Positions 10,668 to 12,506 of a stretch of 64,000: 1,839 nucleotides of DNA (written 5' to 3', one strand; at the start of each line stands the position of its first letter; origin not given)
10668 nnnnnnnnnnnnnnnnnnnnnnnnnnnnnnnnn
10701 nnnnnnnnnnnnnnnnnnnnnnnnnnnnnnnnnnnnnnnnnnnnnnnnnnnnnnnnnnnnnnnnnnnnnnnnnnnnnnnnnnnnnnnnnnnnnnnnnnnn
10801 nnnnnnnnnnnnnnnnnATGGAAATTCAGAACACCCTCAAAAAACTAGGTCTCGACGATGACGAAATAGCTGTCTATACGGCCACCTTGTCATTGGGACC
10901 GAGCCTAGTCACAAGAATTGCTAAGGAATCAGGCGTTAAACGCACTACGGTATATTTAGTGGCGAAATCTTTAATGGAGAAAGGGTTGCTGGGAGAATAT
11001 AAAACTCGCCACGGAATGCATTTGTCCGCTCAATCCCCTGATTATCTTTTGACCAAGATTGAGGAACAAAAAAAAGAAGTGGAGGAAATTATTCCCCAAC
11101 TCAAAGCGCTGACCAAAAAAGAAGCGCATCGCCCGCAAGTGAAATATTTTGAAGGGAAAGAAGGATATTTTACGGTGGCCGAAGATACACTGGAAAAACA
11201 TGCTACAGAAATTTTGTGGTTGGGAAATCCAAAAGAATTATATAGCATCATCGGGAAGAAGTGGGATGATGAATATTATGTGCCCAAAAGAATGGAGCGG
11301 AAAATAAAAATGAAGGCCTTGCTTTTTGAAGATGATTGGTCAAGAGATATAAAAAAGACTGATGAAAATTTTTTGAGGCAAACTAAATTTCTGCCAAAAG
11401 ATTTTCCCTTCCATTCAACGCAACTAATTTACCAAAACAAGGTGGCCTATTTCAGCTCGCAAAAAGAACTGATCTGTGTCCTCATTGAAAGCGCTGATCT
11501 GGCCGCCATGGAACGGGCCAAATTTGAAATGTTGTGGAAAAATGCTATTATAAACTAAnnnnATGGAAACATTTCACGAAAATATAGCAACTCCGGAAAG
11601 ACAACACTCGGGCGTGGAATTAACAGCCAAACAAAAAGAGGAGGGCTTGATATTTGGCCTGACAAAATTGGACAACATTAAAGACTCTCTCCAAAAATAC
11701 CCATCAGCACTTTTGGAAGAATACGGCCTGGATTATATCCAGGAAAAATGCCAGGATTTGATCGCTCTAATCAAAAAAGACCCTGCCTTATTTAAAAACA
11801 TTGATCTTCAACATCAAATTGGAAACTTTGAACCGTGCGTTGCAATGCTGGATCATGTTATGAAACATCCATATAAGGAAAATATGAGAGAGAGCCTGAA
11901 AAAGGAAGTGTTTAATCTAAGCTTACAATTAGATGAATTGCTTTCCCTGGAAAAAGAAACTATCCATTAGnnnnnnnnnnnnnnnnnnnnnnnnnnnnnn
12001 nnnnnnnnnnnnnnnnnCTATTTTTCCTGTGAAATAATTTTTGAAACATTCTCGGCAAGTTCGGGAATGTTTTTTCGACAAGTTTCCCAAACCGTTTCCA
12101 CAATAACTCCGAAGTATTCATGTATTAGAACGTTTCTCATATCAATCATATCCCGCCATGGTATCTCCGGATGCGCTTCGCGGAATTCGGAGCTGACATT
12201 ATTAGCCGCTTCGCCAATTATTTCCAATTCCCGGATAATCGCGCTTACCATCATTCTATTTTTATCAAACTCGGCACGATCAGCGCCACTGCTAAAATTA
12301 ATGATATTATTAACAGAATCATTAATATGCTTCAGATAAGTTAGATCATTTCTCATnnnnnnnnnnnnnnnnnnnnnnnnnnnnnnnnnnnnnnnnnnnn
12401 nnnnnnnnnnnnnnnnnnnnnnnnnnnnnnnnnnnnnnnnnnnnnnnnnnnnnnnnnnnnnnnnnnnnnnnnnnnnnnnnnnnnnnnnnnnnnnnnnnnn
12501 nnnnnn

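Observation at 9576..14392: Defense/TA island beside the origin: inverted diverged HepT/MntA pairs flanking a TrmB-like cargo, followed by AbiEi/AbiEii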

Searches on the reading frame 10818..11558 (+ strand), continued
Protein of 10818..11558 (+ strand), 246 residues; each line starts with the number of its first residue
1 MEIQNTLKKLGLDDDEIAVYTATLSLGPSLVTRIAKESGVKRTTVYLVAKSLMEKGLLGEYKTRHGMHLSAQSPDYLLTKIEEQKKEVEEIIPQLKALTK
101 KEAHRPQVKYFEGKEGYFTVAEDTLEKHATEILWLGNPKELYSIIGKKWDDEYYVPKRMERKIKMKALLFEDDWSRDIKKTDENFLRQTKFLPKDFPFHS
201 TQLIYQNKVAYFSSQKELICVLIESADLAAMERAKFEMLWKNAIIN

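Call 70: find_encoding_contigs(protein=P0022, flank=6000, max_places=2)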
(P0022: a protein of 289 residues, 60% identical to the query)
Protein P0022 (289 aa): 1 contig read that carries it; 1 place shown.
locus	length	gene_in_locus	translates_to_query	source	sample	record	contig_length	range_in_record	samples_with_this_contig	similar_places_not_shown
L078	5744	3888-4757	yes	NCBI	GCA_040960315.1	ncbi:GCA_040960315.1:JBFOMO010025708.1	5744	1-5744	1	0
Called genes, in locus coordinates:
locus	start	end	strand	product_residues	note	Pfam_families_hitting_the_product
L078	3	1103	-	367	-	?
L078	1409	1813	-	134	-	-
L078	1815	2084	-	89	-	-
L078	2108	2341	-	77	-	PF02583:Trns_repr_metal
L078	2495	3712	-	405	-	-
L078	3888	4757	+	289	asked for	PF01978:TrmB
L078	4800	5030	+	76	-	PF04255:DUF433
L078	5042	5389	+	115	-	PF01927:Mut7-C, PF18478:PIN_10, PF18480:DUF5615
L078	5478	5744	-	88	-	?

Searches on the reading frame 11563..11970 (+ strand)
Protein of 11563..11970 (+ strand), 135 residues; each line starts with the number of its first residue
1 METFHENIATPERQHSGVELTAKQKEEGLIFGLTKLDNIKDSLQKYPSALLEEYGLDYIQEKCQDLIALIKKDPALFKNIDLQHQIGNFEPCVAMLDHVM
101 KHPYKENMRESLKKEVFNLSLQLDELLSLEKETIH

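Call 3: search_protein_families(library=pfam, proteins=[window:11563-11970:+], max_evalue=0.01)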
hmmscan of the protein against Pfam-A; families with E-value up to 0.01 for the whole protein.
window:11563-11970:+ (135 aa): 0 families

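Call 4: search_protein_families(library=padloc, proteins=[window:11563-11970:+], max_evalue=0.01)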
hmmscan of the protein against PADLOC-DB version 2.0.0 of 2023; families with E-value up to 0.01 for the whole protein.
window:11563-11970:+ (135 aa): 0 families

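Call 11: find_homologous_proteins(query=window:11563-11970:+, max_evalue=0.001)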
Query window:11563-11970:+ (135 aa): 1 proteins with E <= 0.001 among 9 candidates.
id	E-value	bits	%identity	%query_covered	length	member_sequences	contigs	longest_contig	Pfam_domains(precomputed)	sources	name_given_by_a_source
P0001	1.5e-82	292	100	100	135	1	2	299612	-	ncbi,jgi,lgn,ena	ncbi:MAG: hypothetical protein WCV59_01920 [Parcubacteria group bacterium]|jgi:hypothetical protein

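Call 24: search_protein_representatives(protein=window:11563-11970:+)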
Query: 135 residues. Proteins with E-value up to 0.001 (for the whole library): 4; up to 1e-10: 1; up to 1e-30: 1. The best 4 are listed.
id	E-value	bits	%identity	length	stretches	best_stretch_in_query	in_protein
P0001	4.8e-83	291.7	100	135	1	1-135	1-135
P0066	2.1e-07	47.3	45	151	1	21-108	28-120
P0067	4.6e-06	42.9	37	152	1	23-118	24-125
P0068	1.5e-04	38.0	36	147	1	19-135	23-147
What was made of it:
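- Its only homologues are P0066, P0067 and P0068 (call 24).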

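Call 27: find_encoding_contigs(protein=P0066, flank=6000, max_places=3)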
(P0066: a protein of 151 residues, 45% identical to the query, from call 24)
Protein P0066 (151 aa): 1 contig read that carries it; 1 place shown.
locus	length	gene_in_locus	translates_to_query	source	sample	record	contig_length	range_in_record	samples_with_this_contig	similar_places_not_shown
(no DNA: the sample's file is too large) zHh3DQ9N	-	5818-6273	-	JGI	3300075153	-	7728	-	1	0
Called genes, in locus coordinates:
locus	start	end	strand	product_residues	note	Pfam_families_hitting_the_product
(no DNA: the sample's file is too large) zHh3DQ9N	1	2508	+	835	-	?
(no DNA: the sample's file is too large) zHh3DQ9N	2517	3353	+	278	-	PF02673:BacA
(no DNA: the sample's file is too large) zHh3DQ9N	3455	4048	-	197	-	-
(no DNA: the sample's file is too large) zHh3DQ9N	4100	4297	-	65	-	-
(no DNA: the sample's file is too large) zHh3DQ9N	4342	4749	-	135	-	-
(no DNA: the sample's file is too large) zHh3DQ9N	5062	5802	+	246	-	PF01978:TrmB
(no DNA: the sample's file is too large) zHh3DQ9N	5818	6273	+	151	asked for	-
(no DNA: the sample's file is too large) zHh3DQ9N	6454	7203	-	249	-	-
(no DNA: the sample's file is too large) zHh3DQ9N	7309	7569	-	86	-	PF05258:DciA (weak)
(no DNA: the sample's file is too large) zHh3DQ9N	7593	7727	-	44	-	?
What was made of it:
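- P0066 lies in the order PBP1A-UppP-[3 small ORFs]-TrmB-P0066-[249 aa]-DciA (call 27). The relative that shares TrmB-orf135 has genes with no recorded Pfam hit in the flanks (call 27). The pairing recurs in one relative (call 27).
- Tried and rejected: The 7.7-kb JGI contig carrying TrmB-P0066 could not be read as DNA (call 27).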

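Call 28: find_encoding_contigs(protein=P0067, flank=8000, max_places=3)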
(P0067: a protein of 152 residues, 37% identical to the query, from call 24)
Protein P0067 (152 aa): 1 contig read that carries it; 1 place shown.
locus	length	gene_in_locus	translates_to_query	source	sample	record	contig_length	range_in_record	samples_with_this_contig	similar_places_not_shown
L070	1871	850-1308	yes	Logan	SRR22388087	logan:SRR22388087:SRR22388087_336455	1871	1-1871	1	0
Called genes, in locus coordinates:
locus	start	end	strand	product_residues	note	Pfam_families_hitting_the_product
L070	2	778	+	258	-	?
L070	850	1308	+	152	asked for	-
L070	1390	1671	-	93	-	PF05258:DciA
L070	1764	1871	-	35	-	?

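Call 29: find_encoding_contigs(protein=P0068, flank=8000, max_places=3)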
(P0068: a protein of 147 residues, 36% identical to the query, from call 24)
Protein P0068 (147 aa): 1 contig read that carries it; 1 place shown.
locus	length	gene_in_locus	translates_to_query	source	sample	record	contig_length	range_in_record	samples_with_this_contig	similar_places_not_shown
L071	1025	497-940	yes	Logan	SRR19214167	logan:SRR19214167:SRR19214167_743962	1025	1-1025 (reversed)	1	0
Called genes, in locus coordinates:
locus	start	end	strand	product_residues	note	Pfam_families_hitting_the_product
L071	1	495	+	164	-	?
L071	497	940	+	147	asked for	-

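Call 35: find_related_loci(query=A1, collection=metagenome_contigs, flank=8000)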
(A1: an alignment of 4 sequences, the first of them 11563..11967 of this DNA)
Query A1 (135 aa) in metagenome_contigs; peptide patterns used: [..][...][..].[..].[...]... (x = any residue, [..] = any of these).
130 stretches matched a pattern, but none encodes a relative of the query by tblastn (E <= 1e-3).

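Call 37: find_related_loci(query=P0066, collection=metagenome_contigs, flank=8000)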
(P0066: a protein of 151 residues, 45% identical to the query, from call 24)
Query P0066 (151 aa) in metagenome_contigs; peptide patterns used: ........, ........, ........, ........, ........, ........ (x = any residue, [..] = any of these).
178 stretches matched a pattern, but none encodes a relative of the query by tblastn (E <= 1e-3).
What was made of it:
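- Tried and rejected: Two metagenome scans, one with the family alignment and one with P0066, returned no loci (calls 35, 37).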

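Call 40: predict_structure(alignment_id=A1)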
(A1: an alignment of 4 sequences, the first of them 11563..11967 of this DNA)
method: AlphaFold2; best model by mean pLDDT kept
length: 135 residues; sequences in the alignment: 4
mean_pLDDT: 76.8   pTM: 0.64
mean pLDDT of the five models: 76.8, 74.8, 73.9, 70.6, 68.8
residues with pLDDT >= 90: 7; 70-90: 99; 50-70: 9; < 50: 20
segments of 3 or more residues with pLDDT < 50: 1-18
pLDDT, mean of each block of 10 residues (from residue 1): 41 47 81 89 88 87 90 83 79 80 76 86 84 51
secondary structure, 60 per line:
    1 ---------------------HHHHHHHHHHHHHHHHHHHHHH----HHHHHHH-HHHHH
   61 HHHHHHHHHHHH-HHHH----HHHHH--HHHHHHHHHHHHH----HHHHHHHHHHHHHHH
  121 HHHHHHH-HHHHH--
elements in order: H22-43 H48-54 H56-72 H74-77 H82-86 H89-101 H106-127 H129-133

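Call 42: search_protein_families(library=ncbifam, proteins=[window:11563-11970:+], max_evalue=0.01)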
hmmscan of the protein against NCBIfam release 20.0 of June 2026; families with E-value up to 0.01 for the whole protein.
window:11563-11970:+ (135 aa): 0 families

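Call 48: fold_search(model_id=the predicted structure, library=pdb)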
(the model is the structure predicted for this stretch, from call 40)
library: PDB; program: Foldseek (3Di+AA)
matches with E <= 10: 288; with E <= 0.001: 0
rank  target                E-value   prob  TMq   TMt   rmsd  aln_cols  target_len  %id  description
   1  7tcd                  2.0e-01  0.87  0.44  0.18  12.1       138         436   12  LOV2-DARPIN fusion: D13 (released 2023-07-05)
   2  5h6i_A                3.5e-01  0.66  0.36  0.27   9.6       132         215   14  Crystal Structure of GBS CAMP Factor (released 2017-11-22)
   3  4m70_I                3.7e-01  0.96  0.50  0.60   3.9       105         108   16  Crystal structure of potato Rx-CC domain in complex with RanGAP2-WPP domain (released 2013-11-13)
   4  4m70_L                5.1e-01  0.94  0.51  0.59   4.1       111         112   16  Crystal structure of potato Rx-CC domain in complex with RanGAP2-WPP domain (released 2013-11-13)
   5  1zym_A                7.0e-01  0.13  0.21  0.14  15.0       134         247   16  AMINO TERMINAL DOMAIN OF ENZYME I FROM ESCHERICHIA COLI (released 1996-12-07)
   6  5j0l_A                7.4e-01  0.15  0.25  0.25  19.9       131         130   14  De novo design of protein homo-oligomers with modular hydrogen bond network-mediated specificity (released 2016-07-06)
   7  4m70_H                8.2e-01  0.75  0.45  0.52   4.9       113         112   14  Crystal structure of potato Rx-CC domain in complex with RanGAP2-WPP domain (released 2013-11-13)
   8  7l7v_E                9.2e-01  0.57  0.41  0.49   5.1       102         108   14  Crystal structure of Arabidopsis NRG1.1 CC-R domain K94E/K96E/R99E/K100E/R103E/K106E/K110E mutant (released 2021-06-16)
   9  8s2f_BBB              9.7e-01  0.20  0.31  0.25  25.8       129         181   17  Crystal structure of Borrelia burgdorferi paralogous family 12 outer surface protein BBH37 (released 2025-03-05)
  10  3ok8_A                9.7e-01  0.16  0.29  0.19  35.7       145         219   14  I-BAR OF PinkBAR (released 2011-07-13)
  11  5j0l_D                1.0e+00  0.15  0.25  0.27  18.8       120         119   18  De novo design of protein homo-oligomers with modular hydrogen bond network-mediated specificity (released 2016-07-06)
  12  7l7v_D                1.1e+00  0.87  0.52  0.67   3.0       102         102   17  Crystal structure of Arabidopsis NRG1.1 CC-R domain K94E/K96E/R99E/K100E/R103E/K106E/K110E mutant (released 2021-06-16)
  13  1yo7_A                1.1e+00  0.14  0.26  0.28   9.3       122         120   13  Re-engineering topology of the homodimeric ROP protein into a single-chain 4-helix bundle (released 2005-02-15)
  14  6ek9                  1.1e+00  0.13  0.24  0.25   9.0       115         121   14  Cytosolic copper storage protein Csp from Streptomyces lividans: Cu loaded form (released 2018-08-08)
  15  9s98_B                1.1e+00  0.08  0.22  0.17  20.8       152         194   14  CdvB2 filament - high twist, class A (released 2026-01-28)
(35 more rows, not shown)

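Call 64: search_protein_families(library=phrogs, proteins=[window:11563-11970:+, P0066, P0067, P0068], max_evalue=1)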
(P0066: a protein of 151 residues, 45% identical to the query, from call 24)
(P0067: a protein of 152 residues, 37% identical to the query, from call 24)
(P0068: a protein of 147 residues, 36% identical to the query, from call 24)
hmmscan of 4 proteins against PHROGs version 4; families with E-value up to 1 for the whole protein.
window:11563-11970:+ (135 aa): 0 families

P0066 (151 aa): 1 family
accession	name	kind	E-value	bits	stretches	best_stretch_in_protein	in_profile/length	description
phrog_21301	-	unknown function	0.33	12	1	20-81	48-107/118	-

P0067 (152 aa): 2 families
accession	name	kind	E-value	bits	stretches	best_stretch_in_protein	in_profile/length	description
phrog_28737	-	unknown function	0.037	14.5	1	10-93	59-147/341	-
phrog_12305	-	DNA, RNA and nucleotide metabolism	0.15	12.2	1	27-101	100-172/271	ParB-like partition protein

P0068 (147 aa): 0 families

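Call 65: search_protein_families(library=pfam, proteins=[window:11563-11970:+, P0066, P0067, P0068], max_evalue=10)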
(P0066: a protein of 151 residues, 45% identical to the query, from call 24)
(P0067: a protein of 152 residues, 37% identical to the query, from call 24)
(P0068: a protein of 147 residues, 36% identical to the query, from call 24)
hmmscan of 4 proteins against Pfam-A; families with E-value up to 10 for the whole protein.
window:11563-11970:+ (135 aa): 0 families

P0066 (151 aa): 1 family
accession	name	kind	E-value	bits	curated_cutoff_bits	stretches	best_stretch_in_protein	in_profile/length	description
PF05103.18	DivIVA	-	0.23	11.9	28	1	75-126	26-76/131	DivIVA protein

P0067 (152 aa): 1 family
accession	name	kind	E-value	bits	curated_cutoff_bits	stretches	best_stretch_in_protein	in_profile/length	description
PF14103.11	DUF4276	-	0.013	16.2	30.2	1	3-78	124-189/192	Domain of unknown function (DUF4276)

P0068 (147 aa): 0 families

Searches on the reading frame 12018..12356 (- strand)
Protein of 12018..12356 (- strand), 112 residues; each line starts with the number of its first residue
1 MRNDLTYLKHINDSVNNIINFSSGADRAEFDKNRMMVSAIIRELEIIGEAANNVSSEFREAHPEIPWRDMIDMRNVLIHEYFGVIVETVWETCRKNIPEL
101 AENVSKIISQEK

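Call 3: search_protein_families(library=pfam, proteins=[window:12018-12356:-], max_evalue=0.01)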
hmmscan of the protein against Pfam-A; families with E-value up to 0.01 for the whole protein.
window:12018-12356:- (112 aa): 1 family
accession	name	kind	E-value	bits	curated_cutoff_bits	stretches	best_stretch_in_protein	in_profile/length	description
PF01934.22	HepT-like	-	8.9e-28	96.8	23.5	1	11-107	1-120/120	Ribonuclease HepT-like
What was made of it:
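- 12018..12356 (-): HepT2, the HEPN RNase toxin of module 2. PF01934 E 9e-28 (call 3).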

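Call 4: search_protein_families(library=padloc, proteins=[window:12018-12356:-], max_evalue=0.01)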
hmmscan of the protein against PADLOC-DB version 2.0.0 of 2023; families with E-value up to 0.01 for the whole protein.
window:12018-12356:- (112 aa): 0 families

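Call 42: search_protein_families(library=ncbifam, proteins=[window:12018-12356:-], max_evalue=0.01)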
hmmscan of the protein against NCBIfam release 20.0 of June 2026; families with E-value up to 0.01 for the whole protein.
window:12018-12356:- (112 aa): 1 family
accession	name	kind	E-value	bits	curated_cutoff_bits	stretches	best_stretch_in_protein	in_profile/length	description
NF047751.1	HepT_toxin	equivalog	2.6e-09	37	60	1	66-100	83-117/120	type VII toxin-antitoxin system HepT family RNase toxin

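Call 81: search_dna_similar(query=window:12021-12356:-, collection=plasmids, mode=protein, max_rows=8)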
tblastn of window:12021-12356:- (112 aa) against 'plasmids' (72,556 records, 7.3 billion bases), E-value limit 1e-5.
Records with a match: 1496; places in all: 1527; records where one place covers at least 80% of the query: 1444.
Best place of each record, by identity: <60% 1496.
By first word of the organism name: Klebsiella 726; Enterobacter 336; Citrobacter 104; Escherichia 56; Raoultella 39; Aeromonas 31; Serratia 31; Salmonella 26; Pseudomonas 18; Leclercia 16; and 59 more.
By predicted mobility (MOB-suite, as given by PLSDB): conjugative 954; non-mobilizable 335; mobilizable 207.
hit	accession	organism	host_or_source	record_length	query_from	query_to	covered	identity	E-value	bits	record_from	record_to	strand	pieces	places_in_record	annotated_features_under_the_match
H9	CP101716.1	Synechocystis sp. B12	cell culture,mangrove water from the ...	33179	1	107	96%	46.3%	3e-22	97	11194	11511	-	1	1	DUF86 domain-containing protein | nucleotidyltransferase family protein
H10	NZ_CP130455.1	Candidatus Fervidibacter sacchari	hot spring sediment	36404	2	110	97%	40.4%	5e-25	104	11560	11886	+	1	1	DUF86 domain-containing protein | nucleotidyltransferase family protein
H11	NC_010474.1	Picosynechococcus sp. PCC 7002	-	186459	1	111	99%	38.7%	1e-19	89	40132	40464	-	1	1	DUF86 domain-containing protein | nucleotidyltransferase domain-containing protein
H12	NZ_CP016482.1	Picosynechococcus sp. PCC 7117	cell culture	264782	1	111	99%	38.7%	1e-19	89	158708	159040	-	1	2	DUF86 domain-containing protein | nucleotidyltransferase domain-containing protein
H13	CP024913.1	Cyanobacterium sp. HL-69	cell culture,enrichment cultures from ...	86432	5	108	93%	41.3%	6e-20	90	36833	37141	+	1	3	toxin-antitoxin system antidote component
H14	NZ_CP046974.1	Microcystis aeruginosa FD4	unialgal culture,freshwater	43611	3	110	96%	38.9%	3e-19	88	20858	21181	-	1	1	HepT-like ribonuclease domain-containing protein | nucleotidyltransferase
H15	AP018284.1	Chondrocystis sp. NIES-4102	-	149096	1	109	97%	38.5%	1e-18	86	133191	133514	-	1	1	nucleotidyltransferase | hypothetical protein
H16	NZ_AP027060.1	Haliovirga abyssi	-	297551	2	110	97%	37.6%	9e-17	81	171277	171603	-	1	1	DUF86 domain-containing protein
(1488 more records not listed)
